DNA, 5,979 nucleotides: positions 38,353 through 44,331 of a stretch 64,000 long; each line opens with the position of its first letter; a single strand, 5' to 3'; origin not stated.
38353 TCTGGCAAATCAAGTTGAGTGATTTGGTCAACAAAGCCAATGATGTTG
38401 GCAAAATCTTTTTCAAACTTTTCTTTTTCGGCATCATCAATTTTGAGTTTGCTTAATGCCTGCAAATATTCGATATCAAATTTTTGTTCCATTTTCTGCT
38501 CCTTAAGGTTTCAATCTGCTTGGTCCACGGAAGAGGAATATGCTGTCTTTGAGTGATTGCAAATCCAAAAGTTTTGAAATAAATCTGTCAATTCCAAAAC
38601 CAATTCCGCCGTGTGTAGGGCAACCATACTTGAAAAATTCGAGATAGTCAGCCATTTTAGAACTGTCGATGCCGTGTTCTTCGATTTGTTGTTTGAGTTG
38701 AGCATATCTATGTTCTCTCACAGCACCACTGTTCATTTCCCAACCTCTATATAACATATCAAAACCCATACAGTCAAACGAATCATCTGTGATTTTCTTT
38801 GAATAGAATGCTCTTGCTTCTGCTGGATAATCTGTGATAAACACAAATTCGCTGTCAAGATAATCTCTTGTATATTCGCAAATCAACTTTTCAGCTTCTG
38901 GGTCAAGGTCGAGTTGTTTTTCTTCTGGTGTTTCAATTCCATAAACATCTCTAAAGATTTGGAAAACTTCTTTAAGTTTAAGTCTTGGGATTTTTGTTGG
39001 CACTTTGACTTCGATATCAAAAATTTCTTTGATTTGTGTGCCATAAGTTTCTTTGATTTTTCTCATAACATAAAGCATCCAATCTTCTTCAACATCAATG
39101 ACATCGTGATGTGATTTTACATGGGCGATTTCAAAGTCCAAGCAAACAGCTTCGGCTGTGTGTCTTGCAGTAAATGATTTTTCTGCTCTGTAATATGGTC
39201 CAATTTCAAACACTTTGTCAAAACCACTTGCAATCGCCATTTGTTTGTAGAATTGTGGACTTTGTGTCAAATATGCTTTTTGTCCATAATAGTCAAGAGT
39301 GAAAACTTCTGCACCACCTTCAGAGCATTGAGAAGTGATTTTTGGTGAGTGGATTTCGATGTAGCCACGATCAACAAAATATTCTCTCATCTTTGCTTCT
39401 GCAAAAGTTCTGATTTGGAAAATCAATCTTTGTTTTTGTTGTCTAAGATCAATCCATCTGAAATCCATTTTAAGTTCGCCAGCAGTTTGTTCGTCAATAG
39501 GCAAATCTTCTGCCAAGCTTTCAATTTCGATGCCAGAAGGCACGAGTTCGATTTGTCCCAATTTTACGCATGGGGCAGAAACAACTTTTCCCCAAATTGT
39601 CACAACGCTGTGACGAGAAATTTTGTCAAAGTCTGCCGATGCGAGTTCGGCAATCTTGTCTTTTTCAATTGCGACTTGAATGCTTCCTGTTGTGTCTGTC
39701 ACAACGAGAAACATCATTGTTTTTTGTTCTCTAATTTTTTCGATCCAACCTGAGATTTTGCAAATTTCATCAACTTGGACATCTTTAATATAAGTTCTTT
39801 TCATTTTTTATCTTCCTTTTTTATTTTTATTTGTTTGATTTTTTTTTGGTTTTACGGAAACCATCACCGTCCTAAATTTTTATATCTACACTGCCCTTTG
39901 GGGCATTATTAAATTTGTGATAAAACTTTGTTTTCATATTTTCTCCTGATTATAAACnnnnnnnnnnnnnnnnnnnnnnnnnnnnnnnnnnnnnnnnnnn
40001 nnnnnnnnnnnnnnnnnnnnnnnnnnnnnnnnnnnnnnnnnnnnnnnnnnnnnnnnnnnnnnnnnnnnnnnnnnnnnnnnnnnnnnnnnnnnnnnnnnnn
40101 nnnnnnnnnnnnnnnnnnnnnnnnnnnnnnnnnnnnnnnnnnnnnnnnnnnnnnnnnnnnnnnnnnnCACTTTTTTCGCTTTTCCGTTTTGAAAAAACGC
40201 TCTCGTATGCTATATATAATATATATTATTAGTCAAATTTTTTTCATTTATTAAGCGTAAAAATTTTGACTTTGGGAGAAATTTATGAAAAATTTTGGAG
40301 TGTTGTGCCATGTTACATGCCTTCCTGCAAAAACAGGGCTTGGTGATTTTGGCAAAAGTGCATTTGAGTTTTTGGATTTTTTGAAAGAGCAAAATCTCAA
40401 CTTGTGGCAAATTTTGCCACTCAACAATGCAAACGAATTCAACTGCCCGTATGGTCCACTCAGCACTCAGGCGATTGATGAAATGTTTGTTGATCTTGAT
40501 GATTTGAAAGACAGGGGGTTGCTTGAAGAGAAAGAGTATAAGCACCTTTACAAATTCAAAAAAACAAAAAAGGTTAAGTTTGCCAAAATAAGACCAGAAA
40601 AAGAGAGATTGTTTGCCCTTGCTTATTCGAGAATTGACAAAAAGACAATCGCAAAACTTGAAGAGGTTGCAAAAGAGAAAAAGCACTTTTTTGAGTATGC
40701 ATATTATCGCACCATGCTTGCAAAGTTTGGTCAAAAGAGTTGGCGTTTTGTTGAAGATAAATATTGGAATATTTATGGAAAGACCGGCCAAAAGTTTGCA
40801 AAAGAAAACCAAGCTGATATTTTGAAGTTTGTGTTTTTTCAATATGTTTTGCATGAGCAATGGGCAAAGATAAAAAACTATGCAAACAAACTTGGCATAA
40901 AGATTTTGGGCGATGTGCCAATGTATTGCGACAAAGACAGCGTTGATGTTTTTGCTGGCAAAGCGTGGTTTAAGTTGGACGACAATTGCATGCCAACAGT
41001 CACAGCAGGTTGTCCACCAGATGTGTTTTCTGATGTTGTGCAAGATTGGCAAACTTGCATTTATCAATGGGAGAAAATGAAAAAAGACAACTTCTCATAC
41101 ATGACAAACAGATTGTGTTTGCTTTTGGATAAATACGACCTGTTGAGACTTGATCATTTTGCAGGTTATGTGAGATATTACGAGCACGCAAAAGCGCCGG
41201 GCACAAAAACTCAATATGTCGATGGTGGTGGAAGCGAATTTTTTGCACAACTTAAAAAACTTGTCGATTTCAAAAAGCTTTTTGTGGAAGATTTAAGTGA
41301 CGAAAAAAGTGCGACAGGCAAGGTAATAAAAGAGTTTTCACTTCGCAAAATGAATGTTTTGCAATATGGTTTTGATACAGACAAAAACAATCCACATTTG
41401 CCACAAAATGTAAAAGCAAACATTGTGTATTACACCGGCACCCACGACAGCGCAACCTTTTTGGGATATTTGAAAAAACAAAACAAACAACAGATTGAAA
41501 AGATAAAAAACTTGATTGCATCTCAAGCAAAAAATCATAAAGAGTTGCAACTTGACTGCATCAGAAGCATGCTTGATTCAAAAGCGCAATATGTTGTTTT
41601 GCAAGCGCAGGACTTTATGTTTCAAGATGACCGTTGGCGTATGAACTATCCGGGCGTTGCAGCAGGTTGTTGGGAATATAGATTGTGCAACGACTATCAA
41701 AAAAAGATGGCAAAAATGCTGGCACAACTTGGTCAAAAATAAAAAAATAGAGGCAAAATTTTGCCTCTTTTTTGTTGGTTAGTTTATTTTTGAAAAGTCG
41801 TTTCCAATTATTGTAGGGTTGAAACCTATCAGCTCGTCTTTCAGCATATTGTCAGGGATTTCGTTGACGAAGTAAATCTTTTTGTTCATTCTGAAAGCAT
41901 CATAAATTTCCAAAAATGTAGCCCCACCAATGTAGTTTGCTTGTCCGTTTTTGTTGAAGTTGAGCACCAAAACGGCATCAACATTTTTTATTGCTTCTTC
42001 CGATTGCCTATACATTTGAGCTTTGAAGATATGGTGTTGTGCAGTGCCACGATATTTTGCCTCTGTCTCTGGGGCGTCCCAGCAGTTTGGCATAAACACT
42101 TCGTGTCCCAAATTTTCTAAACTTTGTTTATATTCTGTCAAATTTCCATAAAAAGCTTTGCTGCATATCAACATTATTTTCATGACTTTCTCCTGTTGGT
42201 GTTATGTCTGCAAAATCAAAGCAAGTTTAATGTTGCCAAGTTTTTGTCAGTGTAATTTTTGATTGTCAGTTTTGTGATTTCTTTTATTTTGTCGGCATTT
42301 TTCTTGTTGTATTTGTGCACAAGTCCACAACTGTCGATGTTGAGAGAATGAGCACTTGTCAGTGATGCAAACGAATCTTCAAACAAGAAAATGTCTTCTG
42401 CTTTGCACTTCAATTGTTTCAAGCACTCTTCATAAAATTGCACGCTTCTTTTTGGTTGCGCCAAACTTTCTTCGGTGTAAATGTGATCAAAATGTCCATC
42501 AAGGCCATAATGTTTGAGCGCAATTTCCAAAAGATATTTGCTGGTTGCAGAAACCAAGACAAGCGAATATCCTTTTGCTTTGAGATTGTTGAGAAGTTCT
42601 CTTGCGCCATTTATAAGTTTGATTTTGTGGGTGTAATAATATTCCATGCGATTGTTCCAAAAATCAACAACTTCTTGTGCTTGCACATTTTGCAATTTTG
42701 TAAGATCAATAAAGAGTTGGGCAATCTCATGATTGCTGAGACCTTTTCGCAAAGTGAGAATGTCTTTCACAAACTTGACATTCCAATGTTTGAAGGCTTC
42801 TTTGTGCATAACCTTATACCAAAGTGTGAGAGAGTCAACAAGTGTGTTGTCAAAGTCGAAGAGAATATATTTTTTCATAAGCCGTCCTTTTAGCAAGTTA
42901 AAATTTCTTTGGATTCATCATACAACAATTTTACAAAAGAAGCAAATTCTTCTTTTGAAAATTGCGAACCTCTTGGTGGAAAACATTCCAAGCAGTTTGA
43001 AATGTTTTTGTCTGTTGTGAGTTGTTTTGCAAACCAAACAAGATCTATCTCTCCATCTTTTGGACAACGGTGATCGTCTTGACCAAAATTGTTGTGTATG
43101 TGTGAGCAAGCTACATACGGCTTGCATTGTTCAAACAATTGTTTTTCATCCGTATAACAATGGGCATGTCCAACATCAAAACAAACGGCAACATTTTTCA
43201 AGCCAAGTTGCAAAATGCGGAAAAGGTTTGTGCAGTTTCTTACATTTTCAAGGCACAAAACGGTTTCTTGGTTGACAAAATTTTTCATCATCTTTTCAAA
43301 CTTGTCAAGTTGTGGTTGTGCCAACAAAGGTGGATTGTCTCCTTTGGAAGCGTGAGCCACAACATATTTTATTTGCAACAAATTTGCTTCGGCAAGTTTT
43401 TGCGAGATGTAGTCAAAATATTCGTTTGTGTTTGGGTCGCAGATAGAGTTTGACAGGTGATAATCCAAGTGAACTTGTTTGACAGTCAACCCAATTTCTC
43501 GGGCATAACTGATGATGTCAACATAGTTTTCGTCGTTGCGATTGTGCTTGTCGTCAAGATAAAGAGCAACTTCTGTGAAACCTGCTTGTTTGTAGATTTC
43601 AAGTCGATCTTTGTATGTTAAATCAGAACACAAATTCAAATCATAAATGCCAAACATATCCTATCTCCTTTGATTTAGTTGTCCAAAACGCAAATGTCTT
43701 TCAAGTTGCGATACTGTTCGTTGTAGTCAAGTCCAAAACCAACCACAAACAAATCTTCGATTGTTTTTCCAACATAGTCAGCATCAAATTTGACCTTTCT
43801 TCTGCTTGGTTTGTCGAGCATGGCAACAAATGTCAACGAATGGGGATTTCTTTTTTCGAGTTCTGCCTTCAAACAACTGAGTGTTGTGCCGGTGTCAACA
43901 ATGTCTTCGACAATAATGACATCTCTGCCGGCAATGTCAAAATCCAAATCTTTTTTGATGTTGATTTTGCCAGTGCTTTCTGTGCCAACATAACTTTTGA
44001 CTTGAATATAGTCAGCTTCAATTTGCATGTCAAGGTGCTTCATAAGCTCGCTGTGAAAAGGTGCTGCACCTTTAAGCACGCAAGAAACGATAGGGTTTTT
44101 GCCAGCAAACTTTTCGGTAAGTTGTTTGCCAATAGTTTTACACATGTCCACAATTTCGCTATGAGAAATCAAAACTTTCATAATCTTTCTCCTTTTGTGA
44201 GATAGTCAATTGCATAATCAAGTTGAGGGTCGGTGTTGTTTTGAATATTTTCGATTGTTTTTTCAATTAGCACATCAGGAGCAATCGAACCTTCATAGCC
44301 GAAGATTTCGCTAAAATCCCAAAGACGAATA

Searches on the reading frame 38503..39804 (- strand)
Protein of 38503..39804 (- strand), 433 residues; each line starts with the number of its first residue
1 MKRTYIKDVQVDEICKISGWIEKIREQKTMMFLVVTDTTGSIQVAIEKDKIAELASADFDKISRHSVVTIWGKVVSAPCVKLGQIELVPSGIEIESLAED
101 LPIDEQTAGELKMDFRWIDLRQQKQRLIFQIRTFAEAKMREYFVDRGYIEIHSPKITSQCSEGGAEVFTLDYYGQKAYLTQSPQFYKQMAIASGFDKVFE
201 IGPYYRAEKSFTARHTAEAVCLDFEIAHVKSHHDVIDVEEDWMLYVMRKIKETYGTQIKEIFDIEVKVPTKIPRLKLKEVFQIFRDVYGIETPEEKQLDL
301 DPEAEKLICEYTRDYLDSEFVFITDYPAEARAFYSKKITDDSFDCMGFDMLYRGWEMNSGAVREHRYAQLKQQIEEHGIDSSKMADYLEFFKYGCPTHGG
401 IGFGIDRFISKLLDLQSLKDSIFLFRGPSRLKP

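Call 71: search_protein_families(library=pfam, proteins=[window:38503-39804:-], max_evalue=0.0001)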
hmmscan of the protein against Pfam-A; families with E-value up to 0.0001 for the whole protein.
window:38503-39804:- (433 aa): 2 families
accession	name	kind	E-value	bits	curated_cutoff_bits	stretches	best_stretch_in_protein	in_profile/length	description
PF00152.25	tRNA-synt_2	-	2.7e-71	240.6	25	1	110-423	3-303/308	tRNA synthetases class II (D, K and N)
PF01336.31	tRNA_anti-codon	-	2.7e-11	43.7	27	1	16-94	2-74/75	OB-fold nucleic acid binding domain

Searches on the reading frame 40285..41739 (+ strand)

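Call 71: search_protein_families(library=pfam, proteins=[window:40285-41739:+], max_evalue=0.0001)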
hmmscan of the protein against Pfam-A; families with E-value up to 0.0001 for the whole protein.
window:40285-41739:+ (485 aa): 1 family
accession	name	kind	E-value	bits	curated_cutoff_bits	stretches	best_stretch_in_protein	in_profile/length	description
PF02446.23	Glyco_hydro_77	-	2e-108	363.7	25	1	9-468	2-460/465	4-alpha-glucanotransferase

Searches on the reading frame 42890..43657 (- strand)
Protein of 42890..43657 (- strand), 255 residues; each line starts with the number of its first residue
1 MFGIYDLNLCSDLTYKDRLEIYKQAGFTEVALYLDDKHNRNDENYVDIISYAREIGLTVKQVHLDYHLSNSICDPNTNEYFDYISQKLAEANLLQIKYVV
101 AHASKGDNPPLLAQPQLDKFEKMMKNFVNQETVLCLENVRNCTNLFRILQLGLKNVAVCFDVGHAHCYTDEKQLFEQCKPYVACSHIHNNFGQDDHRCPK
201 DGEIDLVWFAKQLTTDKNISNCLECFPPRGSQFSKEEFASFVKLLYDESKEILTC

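Call 54: search_protein_families(library=pfam, proteins=[window:42890-43657:-], max_evalue=0.01)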
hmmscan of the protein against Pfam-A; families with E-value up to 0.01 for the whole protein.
window:42890-43657:- (255 aa): 1 family
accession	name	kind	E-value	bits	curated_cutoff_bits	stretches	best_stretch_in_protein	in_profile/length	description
PF01261.30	AP_endonuc_2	-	1.3e-11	45.2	31.1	1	20-226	2-230/249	Xylose isomerase-like TIM barrel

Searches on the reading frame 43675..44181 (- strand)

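Call 54: search_protein_families(library=pfam, proteins=[window:43675-44181:-], max_evalue=0.01)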
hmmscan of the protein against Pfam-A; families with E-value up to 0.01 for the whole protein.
window:43675-44181:- (168 aa): 1 family
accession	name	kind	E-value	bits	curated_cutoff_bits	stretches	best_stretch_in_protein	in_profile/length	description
PF00156.33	Pribosyltran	-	2.3e-25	89.2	26.3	1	8-153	9-157/158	Phosphoribosyl transferase domain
